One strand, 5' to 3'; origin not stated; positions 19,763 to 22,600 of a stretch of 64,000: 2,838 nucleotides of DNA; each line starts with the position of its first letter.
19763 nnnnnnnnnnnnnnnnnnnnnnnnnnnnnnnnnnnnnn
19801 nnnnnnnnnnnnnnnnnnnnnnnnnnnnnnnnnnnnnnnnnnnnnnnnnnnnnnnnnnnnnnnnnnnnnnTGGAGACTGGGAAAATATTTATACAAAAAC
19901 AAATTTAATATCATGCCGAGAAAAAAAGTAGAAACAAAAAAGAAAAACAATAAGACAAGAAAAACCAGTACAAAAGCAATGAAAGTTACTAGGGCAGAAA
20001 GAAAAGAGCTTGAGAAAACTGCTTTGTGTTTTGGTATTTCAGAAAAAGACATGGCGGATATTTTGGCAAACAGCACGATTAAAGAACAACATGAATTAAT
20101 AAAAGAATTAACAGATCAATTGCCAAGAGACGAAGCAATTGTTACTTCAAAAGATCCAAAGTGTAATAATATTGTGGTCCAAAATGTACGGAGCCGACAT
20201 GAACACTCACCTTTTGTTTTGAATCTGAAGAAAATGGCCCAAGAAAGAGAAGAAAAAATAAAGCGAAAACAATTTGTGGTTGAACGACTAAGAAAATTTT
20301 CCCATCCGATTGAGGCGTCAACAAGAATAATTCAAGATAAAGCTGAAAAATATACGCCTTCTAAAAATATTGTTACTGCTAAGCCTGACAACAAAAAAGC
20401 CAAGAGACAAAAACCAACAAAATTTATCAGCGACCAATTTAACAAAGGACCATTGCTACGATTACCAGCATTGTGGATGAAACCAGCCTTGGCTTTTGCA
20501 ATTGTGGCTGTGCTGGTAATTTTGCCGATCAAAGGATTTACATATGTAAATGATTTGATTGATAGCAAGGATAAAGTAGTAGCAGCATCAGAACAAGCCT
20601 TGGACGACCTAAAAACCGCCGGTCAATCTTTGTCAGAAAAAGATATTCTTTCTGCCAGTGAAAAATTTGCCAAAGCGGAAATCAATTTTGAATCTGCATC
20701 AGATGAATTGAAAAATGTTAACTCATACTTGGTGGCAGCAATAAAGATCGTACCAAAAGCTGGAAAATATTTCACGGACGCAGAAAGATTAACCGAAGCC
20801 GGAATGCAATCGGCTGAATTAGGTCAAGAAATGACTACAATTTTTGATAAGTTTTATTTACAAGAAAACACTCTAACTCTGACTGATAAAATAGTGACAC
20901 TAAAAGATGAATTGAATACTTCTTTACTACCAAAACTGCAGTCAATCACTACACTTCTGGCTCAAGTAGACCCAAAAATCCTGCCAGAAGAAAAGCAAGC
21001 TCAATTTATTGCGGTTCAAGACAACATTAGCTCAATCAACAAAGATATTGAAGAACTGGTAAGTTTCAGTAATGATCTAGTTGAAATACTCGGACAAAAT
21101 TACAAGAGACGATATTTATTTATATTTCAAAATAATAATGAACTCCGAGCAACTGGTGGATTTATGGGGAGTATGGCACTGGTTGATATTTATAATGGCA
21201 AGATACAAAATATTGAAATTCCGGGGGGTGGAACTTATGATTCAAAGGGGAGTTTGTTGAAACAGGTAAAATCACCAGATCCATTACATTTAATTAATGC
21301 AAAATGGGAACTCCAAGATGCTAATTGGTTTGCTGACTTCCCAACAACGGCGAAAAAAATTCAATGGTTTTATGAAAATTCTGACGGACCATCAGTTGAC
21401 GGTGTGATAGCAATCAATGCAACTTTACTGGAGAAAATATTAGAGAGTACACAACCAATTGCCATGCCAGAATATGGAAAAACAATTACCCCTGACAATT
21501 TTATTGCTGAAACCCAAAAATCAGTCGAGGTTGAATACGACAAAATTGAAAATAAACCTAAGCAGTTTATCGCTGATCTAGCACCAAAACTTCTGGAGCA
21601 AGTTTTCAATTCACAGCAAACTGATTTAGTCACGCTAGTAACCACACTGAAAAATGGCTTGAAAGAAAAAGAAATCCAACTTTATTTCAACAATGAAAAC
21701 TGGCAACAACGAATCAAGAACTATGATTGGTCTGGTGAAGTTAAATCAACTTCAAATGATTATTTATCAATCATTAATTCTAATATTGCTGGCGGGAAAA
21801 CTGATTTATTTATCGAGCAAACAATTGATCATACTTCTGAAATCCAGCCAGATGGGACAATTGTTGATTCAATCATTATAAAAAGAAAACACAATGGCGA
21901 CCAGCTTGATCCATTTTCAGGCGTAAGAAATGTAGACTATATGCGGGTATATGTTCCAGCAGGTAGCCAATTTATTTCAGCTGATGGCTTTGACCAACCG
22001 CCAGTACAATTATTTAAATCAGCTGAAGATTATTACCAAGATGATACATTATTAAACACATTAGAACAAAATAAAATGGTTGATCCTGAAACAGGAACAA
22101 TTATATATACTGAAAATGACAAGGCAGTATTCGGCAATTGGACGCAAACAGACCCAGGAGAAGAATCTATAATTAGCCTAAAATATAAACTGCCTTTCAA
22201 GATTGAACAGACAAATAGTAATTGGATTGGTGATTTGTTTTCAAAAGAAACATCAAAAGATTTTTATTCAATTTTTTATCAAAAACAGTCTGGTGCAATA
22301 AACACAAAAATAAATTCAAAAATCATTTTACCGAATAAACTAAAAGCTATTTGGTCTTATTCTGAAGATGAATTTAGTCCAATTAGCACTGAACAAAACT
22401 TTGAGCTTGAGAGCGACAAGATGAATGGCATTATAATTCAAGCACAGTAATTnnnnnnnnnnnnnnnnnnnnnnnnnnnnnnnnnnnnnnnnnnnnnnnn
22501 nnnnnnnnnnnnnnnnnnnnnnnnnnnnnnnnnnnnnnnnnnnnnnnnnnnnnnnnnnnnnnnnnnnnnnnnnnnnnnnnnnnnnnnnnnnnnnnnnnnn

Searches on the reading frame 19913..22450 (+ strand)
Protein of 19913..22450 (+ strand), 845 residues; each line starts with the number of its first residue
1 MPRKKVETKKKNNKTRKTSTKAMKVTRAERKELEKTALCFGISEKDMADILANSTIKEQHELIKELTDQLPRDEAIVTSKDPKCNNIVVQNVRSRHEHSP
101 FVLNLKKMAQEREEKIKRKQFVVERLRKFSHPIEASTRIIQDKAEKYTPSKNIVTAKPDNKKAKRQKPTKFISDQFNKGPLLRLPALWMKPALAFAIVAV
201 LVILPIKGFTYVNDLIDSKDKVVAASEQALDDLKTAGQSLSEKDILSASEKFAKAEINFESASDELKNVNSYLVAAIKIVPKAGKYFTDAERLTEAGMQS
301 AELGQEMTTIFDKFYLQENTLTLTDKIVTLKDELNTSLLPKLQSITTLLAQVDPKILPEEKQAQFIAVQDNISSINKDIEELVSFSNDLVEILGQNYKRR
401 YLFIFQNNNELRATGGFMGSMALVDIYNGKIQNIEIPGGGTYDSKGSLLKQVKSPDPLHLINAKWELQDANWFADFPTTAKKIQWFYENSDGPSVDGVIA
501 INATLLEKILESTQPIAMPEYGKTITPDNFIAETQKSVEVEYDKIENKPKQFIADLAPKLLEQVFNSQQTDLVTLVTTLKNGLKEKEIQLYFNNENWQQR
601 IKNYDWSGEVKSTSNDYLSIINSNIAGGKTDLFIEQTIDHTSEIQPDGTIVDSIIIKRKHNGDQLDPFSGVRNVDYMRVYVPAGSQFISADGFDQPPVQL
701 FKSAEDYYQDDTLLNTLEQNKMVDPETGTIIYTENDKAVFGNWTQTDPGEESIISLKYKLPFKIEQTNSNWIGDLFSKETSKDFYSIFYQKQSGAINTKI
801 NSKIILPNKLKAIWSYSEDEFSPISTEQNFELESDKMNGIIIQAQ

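Call 15: search_protein_families(library=pfam, proteins=[window:19913-22450:+])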
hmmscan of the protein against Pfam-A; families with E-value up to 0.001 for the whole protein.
window:19913-22450:+ (845 aa): 1 family
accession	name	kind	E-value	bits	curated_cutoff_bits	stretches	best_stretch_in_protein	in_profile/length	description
PF13196.11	DUF4012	-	2.4e-28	99.9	28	1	398-536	3-141/144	Protein of unknown function (DUF4012)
